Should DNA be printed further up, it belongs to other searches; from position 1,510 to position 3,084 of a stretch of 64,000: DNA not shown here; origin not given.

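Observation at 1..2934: DUF4297 nuclease-like protein plus HerA-like ATPase two-gene defense module at the window edge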

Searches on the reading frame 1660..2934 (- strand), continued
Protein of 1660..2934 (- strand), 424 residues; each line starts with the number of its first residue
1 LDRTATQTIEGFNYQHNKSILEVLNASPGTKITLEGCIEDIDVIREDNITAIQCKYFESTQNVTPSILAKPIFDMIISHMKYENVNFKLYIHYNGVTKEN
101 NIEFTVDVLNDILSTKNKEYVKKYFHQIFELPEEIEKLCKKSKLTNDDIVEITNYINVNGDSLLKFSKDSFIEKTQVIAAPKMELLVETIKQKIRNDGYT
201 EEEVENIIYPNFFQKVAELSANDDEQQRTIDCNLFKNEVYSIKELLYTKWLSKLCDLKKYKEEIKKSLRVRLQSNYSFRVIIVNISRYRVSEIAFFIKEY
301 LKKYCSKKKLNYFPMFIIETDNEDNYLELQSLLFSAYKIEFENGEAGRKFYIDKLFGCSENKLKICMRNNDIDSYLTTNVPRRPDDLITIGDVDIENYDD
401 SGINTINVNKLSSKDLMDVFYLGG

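Call 42: predict_structure(alignment_id=A1)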
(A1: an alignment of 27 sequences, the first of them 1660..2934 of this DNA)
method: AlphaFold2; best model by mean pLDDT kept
length: 424 residues; sequences in the alignment: 27
mean_pLDDT: 86.8   pTM: 0.69
mean pLDDT of the five models: 86.8, 86.7, 86.2, 85.4, 85.2
residues with pLDDT >= 90: 222; 70-90: 160; 50-70: 38; < 50: 4
segments of 3 or more residues with pLDDT < 50: 1-3
pLDDT, mean of each block of 10 residues (from residue 1): 56 90 94 93 93 80 85 96 92 87 94 94 94 93 94 92 94 95 91 91 79 86 89 91 61 73 83 77 93 95 72 89 93 95 86 83 90 81 84 80 82 92 74
secondary structure, 60 per line:
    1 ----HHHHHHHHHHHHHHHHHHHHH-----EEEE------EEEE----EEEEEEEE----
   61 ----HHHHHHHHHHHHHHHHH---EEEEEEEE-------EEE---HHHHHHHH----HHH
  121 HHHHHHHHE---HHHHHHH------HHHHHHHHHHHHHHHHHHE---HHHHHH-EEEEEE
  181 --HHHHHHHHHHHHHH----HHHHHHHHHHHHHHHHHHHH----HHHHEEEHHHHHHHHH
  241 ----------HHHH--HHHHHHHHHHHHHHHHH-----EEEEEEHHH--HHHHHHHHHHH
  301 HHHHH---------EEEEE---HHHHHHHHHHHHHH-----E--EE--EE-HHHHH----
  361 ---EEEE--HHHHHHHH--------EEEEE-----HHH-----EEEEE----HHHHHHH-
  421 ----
elements in order: H5-25 E31-34 E41-44 E49-56 H65-81 E85-92 E100-102 H106-113 H118-128 H133-139 H146-163 H168-173 E175-180 H183-196 H201-220 H225-228 E229-231 H232-240 H251-254 H257-273 E279-284 H290-305 E315-319 H323-336 H352-356 E364-367 H370-377 E386-390 E404-408 H413-419

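Call 47: fold_search(model_id=the predicted structure, library=pdb)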
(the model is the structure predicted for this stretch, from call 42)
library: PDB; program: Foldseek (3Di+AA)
matches with E <= 10: 1159; with E <= 0.001: 33
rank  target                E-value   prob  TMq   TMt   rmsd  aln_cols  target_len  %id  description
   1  9c1m_G                1.4e-30  1.00  0.51  0.50  16.6       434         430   27  HerA-DUF assembly 1 (released 2025-06-04)
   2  8ziq_A                6.3e-22  1.00  0.48  0.52   9.7       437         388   24  HerA-DUF4297 complex with DNA (released 2025-03-12)
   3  8zit_A                1.2e-21  1.00  0.47  0.50   9.4       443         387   23  DUF4297-HerA complex with DNA and ATPgamaS (released 2025-03-12)
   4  8zir_I                5.8e-21  1.00  0.46  0.50   9.9       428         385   25  DUF4297-HerA complex (released 2025-03-12)
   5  8ziq_C                1.4e-20  1.00  0.48  0.51   9.5       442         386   24  HerA-DUF4297 complex with DNA (released 2025-03-12)
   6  8zir_E                1.9e-20  1.00  0.47  0.51   9.5       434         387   24  DUF4297-HerA complex (released 2025-03-12)
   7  9c1m_A                2.7e-20  1.00  0.53  0.52   8.5       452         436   26  HerA-DUF assembly 1 (released 2025-06-04)
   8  8zir_K                7.6e-20  1.00  0.46  0.49   9.4       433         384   24  DUF4297-HerA complex (released 2025-03-12)
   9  8zir_G                1.7e-19  1.00  0.46  0.50   9.7       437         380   23  DUF4297-HerA complex (released 2025-03-12)
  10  8zgi_A                3.4e-12  1.00  0.41  0.43  10.3       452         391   20  Crystal structure of DUF4297 from E.Coli (released 2025-03-12)
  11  9c5x_A                1.3e-08  1.00  0.32  0.75   3.7       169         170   25  Molecular basis for HerA-Duf supramolecular complex in anti-phage defense - Assembly 3 (released 2025-06-04)
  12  9c5x_G                3.0e-08  1.00  0.34  0.74   2.9       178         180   25  Molecular basis for HerA-Duf supramolecular complex in anti-phage defense - Assembly 3 (released 2025-06-04)
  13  8zit_D                1.0e-07  1.00  0.31  0.71   3.8       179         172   24  DUF4297-HerA complex with DNA and ATPgamaS (released 2025-03-12)
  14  8xav_G                1.7e-07  1.00  0.36  0.58   6.7       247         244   19  Cryo-EM structure of an anti-phage defense complex (released 2024-06-05)
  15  8zir_B                1.9e-07  1.00  0.32  0.74   3.8       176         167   25  DUF4297-HerA complex (released 2025-03-12)
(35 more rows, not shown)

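Call 52: search_protein_representatives(protein=window:1660-2934:-)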
Query: 424 residues. Proteins with E-value up to 0.001 (for the whole library): 444; up to 1e-10: 177; up to 1e-30: 20. The best 150 are listed.
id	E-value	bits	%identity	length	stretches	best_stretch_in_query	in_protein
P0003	2.1e-125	435.5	51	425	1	1-424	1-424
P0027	9.4e-109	380.7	45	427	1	1-424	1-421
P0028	2.4e-105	369.5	46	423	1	1-424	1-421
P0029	3.9e-77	276.6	50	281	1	1-281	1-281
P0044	3.9e-63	230.5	39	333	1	98-424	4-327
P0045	1.9e-59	218.3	34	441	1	1-418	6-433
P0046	7.3e-38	147.3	31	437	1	1-409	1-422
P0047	3.2e-37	145.2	31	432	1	2-419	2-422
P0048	3.8e-36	141.6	32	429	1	1-394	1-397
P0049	1.9e-34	136.0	35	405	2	3-119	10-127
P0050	2.2e-34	135.8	34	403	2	1-122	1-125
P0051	4.1e-33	131.6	29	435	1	3-412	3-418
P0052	4.5e-33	131.5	33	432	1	3-357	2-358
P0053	4.6e-33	131.5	30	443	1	2-353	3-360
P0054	2.1e-32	129.3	31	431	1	3-357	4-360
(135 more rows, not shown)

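Call 53: find_related_loci(query=L001:15971-16849:+, collection=metagenome_contigs, flank=10000)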
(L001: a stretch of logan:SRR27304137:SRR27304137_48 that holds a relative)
Query L001:15971-16849:+ (292 aa) in metagenome_contigs; peptide patterns used: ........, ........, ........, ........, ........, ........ (x = any residue, [..] = any of these).
600 stretches matched a pattern (row limit reached: there are more); 549 encode a relative of the query (tblastn E <= 1e-3); the best 80 are kept; 80 distinct loci.
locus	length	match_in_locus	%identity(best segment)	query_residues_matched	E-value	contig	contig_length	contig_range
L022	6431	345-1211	71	4-292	5e-138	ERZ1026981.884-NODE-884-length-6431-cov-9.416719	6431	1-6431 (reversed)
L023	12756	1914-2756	68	11-291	3e-131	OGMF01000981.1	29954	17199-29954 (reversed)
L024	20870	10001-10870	66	1-291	2e-130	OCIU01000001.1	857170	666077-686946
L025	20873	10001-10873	66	1-292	4e-130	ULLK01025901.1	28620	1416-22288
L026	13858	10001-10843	67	11-291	2e-129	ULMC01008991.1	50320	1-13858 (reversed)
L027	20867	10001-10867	70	3-291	7e-137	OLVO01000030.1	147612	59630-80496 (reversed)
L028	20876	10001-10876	66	3-292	7e-124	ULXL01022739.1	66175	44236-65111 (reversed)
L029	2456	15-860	62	11-292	8e-129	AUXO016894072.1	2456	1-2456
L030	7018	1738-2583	67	11-291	2e-121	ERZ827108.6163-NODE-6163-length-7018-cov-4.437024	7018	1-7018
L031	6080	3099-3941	61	11-292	2e-117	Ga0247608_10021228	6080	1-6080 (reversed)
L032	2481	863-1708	62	11-291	8e-118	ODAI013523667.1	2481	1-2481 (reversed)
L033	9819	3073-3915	62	12-291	3e-111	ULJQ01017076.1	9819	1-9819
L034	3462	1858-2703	62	11-291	3e-113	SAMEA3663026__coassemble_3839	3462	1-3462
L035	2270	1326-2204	57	1-292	7e-116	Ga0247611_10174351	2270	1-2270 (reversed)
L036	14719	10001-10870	56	1-290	2e-108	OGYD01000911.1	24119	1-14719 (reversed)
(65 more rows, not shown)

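Call 61: search_protein_families(library=pfam, alignment_id=A4, max_evalue=0.00001)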
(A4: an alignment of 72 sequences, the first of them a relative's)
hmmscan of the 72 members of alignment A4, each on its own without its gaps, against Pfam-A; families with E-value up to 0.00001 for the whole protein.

A. member 1, L027:1299-2318:+ (339 aa): 1 family
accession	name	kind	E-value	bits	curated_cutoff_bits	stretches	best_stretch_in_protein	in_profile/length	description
PF13310.11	Virulence_RhuM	-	2.8e-107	358.1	33.7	1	71-323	1-249/252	Virulence protein RhuM family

B. families by the number of members that match (of 72 scanned): 68 families (the first 25 are shown)
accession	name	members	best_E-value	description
PF13310.11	Virulence_RhuM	5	3.7e-108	Virulence protein RhuM family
PF00583.31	Acetyltransf_1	4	1.4e-11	Acetyltransferase (GNAT) family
PF13302.13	Acetyltransf_3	3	6.6e-11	Acetyltransferase (GNAT) domain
PF01432.26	Peptidase_M3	2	5.9e-25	Peptidase family M3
PF07508.19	Recombinase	2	2.2e-24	Recombinase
PF00239.26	Resolvase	2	1e-21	Resolvase, N terminal domain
PF13408.12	Zn_ribbon_recom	2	4.6e-12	Recombinase zinc beta ribbon domain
PF13304.12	AAA_21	2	1.3e-10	AAA domain, putative AbiEii toxin, Type IV TA system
PF04383.19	KilA-N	2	3.8e-10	KilA-N domain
PF01645.23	Glu_synthase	1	6.1e-101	Conserved region in glutamate synthase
PF06250.17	YhcG_C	1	4.3e-63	YhcG PDDEXK nuclease domain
PF08713.17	DNA_alkylation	1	1.3e-58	DNA alkylation repair enzyme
PF06940.17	DUF1287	1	2.5e-43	Domain of unknown function (DUF1287)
PF13354.11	Beta-lactamase2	1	1.6e-42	Beta-lactamase enzyme family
PF17761.7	DUF1016_N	1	8.4e-38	DUF1016 N-terminal domain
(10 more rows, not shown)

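Call 62: search_protein_families(library=padloc, alignment_id=A4, max_evalue=0.00001)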
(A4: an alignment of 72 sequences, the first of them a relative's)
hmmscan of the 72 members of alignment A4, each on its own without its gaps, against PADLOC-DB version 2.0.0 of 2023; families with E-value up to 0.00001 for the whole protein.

A. member 1, L027:1299-2318:+ (339 aa): 36 families (the best 25 are shown)
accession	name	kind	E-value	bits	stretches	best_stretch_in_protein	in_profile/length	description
PDLC04851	PDC-S05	-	9.2e-147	486.6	1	8-338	5-335/342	-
PDLC04868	PDC-S05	-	3.9e-137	454.8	1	11-338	4-330/335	-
PDLC04871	PDC-S05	-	1.7e-132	440.6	1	3-336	121-455/468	-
PDLC04853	PDC-S05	-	5.9e-129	428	1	11-338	4-326/336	-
PDLC04852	PDC-S05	-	4.6e-119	395.4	1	9-331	7-325/346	-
PDLC04843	PDC-S05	-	4.7e-105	349.4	1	11-328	4-313/330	-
PDLC04864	PDC-S05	-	2.9e-98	326.5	1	68-337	2-266/277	-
PDLC04870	PDC-S05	-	2e-87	290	1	8-216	4-209/214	-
PDLC04876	PDC-S05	-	9.1e-67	222.2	1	11-176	6-171/174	-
PDLC04854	PDC-S05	-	3.6e-51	171.8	1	13-141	4-132/212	-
PDLC04872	PDC-S05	-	3.7e-50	167.7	1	12-141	4-133/152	-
PDLC04965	PDC-S23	-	1.9e-46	157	1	12-141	4-133/327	-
PDLC04964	PDC-S23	-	2.1e-46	156.6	1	14-140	5-131/331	-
PDLC04858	PDC-S05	-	2.4e-43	145.2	1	12-140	4-129/138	-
PDLC04848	PDC-S05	-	8.8e-42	141.7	1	14-141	4-131/291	-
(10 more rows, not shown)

B. families by the number of members that match (of 72 scanned): 161 families (the first 25 are shown)
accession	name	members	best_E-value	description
PDLC04871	PDC-S05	6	1.7e-132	-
PDLC04851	PDC-S05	5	9.2e-147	-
PDLC04868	PDC-S05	5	3.9e-137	-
PDLC04853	PDC-S05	5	2.1e-134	-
PDLC04843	PDC-S05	5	3.9e-122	-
PDLC04852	PDC-S05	5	1e-119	-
PDLC04864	PDC-S05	5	3.4e-110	-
PDLC04870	PDC-S05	5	1.1e-87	-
PDLC04876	PDC-S05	5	9.1e-67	-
PDLC04872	PDC-S05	5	4.2e-52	-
PDLC04854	PDC-S05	5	3.6e-51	-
PDLC04965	PDC-S23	5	8.6e-49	-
PDLC04964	PDC-S23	5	8.5e-47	-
PDLC04858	PDC-S05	5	3.1e-45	-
PDLC04848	PDC-S05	5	8.8e-42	-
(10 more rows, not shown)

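Call 65: find_encoding_contigs(protein=P0002, flank=8000, max_places=2)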
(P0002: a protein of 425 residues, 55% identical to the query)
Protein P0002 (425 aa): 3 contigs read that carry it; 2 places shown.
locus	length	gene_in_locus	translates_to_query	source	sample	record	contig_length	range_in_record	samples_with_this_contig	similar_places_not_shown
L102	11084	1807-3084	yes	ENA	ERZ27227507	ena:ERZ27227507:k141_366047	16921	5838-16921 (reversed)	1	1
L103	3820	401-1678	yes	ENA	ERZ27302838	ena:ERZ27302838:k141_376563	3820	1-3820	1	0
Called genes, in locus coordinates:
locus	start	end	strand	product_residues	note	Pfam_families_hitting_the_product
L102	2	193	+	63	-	?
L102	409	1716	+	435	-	PF14657:Arm-DNA-bind_4 (faint), PF14659:Phage_int_SAM_3, PF00589:Phage_integrase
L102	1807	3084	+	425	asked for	-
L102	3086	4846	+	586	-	PF01935:DUF87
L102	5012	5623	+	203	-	-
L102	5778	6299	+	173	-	-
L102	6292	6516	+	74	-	PF12728:HTH_17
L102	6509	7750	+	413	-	PF14659:Phage_int_SAM_3, PF00589:Phage_integrase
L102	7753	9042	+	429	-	PF01076:Mob_Pre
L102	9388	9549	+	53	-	-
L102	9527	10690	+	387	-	PF00145:DNA_methylase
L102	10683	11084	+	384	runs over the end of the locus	PF00145:DNA_methylase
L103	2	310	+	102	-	?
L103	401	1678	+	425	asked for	-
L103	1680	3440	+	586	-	PF01935:DUF87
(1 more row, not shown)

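Call 66: find_encoding_contigs(protein=P0005, flank=8000, max_places=2)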
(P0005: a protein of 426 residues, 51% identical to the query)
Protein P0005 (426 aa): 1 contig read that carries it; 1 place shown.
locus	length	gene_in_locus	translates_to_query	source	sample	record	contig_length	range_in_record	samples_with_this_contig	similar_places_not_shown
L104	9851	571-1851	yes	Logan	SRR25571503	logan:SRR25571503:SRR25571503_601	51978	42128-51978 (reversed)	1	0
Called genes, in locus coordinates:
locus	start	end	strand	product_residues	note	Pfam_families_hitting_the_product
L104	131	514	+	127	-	-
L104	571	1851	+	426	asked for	-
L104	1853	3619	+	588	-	PF01935:DUF87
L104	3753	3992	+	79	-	-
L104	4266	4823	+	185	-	-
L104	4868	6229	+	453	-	PF03062:MBOAT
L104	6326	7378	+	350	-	-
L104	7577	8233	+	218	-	-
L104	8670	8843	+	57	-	-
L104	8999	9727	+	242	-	-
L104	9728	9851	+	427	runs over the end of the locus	PF00919:UPF0004, PF04055:Radical_SAM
